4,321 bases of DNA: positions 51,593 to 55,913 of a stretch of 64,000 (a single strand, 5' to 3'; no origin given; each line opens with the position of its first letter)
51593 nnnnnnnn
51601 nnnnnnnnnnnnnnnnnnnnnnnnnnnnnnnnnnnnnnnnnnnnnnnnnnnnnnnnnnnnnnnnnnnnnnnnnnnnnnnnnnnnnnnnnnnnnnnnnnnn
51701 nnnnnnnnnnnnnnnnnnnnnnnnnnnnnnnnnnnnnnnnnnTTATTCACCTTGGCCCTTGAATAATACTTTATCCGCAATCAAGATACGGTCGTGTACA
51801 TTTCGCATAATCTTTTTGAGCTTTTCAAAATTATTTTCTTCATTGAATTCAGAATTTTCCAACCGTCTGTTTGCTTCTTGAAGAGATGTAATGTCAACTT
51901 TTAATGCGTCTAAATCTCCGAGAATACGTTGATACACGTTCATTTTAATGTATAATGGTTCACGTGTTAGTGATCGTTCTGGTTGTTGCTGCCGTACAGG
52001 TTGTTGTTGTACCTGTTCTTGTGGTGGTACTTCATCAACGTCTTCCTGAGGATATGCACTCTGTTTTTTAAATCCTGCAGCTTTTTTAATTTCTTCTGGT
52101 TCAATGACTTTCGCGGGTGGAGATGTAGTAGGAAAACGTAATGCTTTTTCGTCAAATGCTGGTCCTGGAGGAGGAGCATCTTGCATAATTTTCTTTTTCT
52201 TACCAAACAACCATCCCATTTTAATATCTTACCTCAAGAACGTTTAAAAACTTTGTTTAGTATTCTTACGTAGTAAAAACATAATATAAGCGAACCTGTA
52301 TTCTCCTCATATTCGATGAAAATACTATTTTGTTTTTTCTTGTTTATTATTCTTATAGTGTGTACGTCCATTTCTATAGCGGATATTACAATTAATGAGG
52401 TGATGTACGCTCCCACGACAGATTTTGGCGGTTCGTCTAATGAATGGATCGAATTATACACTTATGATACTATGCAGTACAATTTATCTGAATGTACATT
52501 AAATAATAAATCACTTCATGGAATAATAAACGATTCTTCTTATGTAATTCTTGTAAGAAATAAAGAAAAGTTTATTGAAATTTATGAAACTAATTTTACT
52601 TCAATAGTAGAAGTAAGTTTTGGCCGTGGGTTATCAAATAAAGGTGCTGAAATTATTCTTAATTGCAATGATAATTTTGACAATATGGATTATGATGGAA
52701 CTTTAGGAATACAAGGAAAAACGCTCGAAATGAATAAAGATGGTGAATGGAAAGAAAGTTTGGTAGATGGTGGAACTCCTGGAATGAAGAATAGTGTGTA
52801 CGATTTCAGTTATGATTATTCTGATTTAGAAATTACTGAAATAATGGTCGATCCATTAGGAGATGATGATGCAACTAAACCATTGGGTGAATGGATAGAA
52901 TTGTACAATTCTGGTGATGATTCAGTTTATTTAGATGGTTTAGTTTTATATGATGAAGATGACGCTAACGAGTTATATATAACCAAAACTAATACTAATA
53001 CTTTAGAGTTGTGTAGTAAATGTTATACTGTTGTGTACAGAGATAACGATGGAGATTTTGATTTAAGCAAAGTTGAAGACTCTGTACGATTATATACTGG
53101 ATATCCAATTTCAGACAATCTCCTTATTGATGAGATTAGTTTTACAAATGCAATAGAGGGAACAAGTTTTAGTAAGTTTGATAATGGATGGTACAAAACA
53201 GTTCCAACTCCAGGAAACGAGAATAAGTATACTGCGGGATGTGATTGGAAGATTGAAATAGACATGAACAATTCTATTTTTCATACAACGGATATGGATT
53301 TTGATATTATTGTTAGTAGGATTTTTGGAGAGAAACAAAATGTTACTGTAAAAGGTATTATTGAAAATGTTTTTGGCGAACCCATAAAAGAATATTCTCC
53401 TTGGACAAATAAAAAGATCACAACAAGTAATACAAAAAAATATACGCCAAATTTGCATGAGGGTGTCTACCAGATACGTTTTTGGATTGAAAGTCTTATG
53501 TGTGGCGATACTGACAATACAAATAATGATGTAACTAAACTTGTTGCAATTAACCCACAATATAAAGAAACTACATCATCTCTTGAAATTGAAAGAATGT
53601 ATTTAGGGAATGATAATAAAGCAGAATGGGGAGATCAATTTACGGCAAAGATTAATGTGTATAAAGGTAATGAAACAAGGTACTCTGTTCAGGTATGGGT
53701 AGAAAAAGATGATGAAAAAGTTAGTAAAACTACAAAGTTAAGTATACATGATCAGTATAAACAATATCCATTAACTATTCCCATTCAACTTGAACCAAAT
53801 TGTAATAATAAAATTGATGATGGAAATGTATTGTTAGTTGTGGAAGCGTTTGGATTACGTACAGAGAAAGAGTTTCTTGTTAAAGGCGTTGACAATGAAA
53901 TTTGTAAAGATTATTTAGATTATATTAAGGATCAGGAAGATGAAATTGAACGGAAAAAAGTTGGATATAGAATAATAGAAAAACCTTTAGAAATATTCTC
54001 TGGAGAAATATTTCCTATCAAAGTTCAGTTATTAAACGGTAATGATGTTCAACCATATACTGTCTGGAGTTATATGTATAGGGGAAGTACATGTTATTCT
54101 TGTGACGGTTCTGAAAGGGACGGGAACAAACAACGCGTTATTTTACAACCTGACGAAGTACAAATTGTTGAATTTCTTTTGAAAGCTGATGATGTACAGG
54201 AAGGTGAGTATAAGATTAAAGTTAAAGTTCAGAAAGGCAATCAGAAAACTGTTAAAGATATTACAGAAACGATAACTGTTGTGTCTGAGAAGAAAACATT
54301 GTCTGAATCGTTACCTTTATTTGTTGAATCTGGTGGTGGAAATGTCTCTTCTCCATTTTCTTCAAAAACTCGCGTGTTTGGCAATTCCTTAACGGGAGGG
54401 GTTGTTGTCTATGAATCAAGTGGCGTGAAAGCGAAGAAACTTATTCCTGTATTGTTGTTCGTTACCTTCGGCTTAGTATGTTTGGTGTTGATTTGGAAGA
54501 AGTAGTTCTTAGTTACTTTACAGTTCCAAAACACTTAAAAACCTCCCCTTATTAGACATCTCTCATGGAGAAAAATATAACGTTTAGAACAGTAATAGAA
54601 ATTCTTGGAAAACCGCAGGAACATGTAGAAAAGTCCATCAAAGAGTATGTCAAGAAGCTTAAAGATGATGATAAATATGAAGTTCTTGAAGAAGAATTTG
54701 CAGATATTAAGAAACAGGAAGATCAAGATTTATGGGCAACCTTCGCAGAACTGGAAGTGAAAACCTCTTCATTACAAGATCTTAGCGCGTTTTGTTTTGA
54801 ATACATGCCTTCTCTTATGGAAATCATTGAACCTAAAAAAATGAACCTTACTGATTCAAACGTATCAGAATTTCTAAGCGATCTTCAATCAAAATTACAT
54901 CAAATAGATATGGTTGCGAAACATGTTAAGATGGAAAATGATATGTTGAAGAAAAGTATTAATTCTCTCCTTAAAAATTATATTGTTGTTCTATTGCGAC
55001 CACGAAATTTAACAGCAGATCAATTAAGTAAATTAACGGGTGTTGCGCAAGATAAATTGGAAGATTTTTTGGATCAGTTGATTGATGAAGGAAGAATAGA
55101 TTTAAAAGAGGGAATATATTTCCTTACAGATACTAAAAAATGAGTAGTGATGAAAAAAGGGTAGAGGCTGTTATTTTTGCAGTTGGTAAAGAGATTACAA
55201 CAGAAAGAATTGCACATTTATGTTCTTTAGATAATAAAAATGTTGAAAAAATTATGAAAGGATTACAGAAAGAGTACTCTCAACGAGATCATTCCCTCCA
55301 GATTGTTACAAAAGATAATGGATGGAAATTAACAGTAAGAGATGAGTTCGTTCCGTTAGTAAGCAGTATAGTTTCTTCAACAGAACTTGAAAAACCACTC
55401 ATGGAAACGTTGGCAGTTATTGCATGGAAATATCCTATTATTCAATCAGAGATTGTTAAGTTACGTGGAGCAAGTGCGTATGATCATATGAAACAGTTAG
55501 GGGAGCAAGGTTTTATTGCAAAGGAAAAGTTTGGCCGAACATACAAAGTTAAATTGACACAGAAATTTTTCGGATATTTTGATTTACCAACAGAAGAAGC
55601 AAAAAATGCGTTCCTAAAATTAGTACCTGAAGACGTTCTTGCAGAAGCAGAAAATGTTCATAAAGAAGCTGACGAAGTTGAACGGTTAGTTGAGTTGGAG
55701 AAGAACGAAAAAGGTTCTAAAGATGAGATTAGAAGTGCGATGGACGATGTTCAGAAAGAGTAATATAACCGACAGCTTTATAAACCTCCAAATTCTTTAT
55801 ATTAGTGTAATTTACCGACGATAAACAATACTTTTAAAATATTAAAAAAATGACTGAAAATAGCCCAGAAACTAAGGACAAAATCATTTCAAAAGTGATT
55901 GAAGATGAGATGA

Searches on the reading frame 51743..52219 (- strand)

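Call 3: search_protein_families(library=pfam, proteins=[window:51743-52219:-], max_evalue=0.1)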
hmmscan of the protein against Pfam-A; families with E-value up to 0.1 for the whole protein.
window:51743-52219:- (158 aa): 1 family
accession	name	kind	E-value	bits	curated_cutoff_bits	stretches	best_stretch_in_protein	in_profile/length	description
PF25761.1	TPR_PATROL1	-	8e-05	22.1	27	1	50-140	115-215/419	PATROL1-like, TPR repeats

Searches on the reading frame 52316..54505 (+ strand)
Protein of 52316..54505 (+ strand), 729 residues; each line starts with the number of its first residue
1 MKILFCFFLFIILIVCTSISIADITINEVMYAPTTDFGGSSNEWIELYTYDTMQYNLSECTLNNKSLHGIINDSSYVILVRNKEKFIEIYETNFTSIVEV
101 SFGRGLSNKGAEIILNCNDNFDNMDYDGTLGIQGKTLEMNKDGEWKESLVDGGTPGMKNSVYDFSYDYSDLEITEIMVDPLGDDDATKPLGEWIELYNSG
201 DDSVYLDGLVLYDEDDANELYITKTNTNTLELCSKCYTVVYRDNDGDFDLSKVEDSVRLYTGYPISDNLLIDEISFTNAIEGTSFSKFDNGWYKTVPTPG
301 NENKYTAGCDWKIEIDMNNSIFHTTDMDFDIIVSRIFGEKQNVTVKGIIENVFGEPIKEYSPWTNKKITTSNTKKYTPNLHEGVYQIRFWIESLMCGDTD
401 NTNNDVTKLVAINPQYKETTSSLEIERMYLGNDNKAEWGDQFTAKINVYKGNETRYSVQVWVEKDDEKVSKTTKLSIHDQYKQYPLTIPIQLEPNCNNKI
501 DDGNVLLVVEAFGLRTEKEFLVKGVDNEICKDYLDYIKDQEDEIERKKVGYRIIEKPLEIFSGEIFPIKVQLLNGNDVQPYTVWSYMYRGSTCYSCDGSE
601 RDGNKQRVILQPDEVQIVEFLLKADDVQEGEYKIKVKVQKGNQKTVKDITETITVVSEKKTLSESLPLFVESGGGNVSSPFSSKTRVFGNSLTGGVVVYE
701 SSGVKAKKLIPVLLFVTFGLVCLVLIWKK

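Call 3: search_protein_families(library=pfam, proteins=[window:52316-54505:+], max_evalue=0.1)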
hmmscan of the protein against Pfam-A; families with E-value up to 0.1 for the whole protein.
window:52316-54505:+ (729 aa): 2 families
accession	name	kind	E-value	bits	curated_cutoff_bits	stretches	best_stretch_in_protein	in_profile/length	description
PF00932.25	LTD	-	1e-16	61.7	34.3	2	167-275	4-106/109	Lamin Tail Domain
PF10991.15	Enc34_ssDNA-bd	-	0.0062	16.7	26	0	436-504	10-78/176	Enterobacter phage Enc34, ssDNA-binding protein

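Call 4: search_protein_families(library=ncbifam, proteins=[window:52316-54505:+], max_evalue=0.1)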
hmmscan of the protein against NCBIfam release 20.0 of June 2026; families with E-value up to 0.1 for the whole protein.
window:52316-54505:+ (729 aa): 0 families

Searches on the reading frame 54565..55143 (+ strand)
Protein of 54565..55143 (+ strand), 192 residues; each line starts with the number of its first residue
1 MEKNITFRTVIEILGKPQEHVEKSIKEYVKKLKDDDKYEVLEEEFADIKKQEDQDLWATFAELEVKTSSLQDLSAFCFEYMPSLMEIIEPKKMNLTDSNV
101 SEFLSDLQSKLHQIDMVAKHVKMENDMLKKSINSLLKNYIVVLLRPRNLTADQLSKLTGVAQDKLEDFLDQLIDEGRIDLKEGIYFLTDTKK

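Call 3: search_protein_families(library=pfam, proteins=[window:54565-55143:+], max_evalue=0.1)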
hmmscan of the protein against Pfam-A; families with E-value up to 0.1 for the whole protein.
window:54565-55143:+ (192 aa): 8 families
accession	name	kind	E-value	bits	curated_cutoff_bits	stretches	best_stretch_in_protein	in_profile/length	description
PF01978.25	TrmB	-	6.2e-05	23.2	25.6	1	142-183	16-57/68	Sugar-specific transcriptional regulator TrmB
PF01399.33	PCI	-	0.00059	20.4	22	1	135-179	26-70/84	PCI domain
PF08672.17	ANAPC2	-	0.0014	19.5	23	1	158-185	32-58/60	Anaphase promoting complex (APC) subunit 2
PF03962.21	Mnd1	-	0.003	18.2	23.5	0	154-180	21-47/60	Mnd1 HTH domain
PF01022.26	HTH_5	-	0.0032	17.8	22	0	138-176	5-43/47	Bacterial regulatory protein, arsR family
PF23445.2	SNRNP200_wHTH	-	0.0089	16.6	27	1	106-182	3-74/82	Winged Helix-turn-helix domain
PF04967.18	HTH_10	-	0.039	14.2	23.1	0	146-169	21-44/53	HTH DNA binding domain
PF22979.2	HTH_69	-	0.068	13.5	27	0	92-110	35-53/69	Winged helix-turn-helix domain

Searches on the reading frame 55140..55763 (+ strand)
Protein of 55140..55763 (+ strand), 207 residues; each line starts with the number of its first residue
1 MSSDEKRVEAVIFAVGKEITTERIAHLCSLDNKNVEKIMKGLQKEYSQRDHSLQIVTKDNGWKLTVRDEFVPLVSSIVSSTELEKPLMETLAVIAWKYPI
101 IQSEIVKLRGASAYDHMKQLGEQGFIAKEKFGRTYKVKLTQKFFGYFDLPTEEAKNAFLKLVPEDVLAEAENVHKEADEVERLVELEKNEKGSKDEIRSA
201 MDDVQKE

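Call 3: search_protein_families(library=pfam, proteins=[window:55140-55763:+], max_evalue=0.1)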
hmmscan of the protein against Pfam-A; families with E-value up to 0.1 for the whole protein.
window:55140-55763:+ (207 aa): 3 families
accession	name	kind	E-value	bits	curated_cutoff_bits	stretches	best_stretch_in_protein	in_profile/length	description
PF04079.22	SMC_ScpB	-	1.9e-34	119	27.4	1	7-150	2-152/160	Segregation and condensation complex subunit ScpB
PF22665.2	DUF6293_C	-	0.0031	18.4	27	1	116-141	67-92/101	DUF6293 C-terminal winged helix domain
PF01978.25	TrmB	-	0.021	15.1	25.6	0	103-138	29-63/68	Sugar-specific transcriptional regulator TrmB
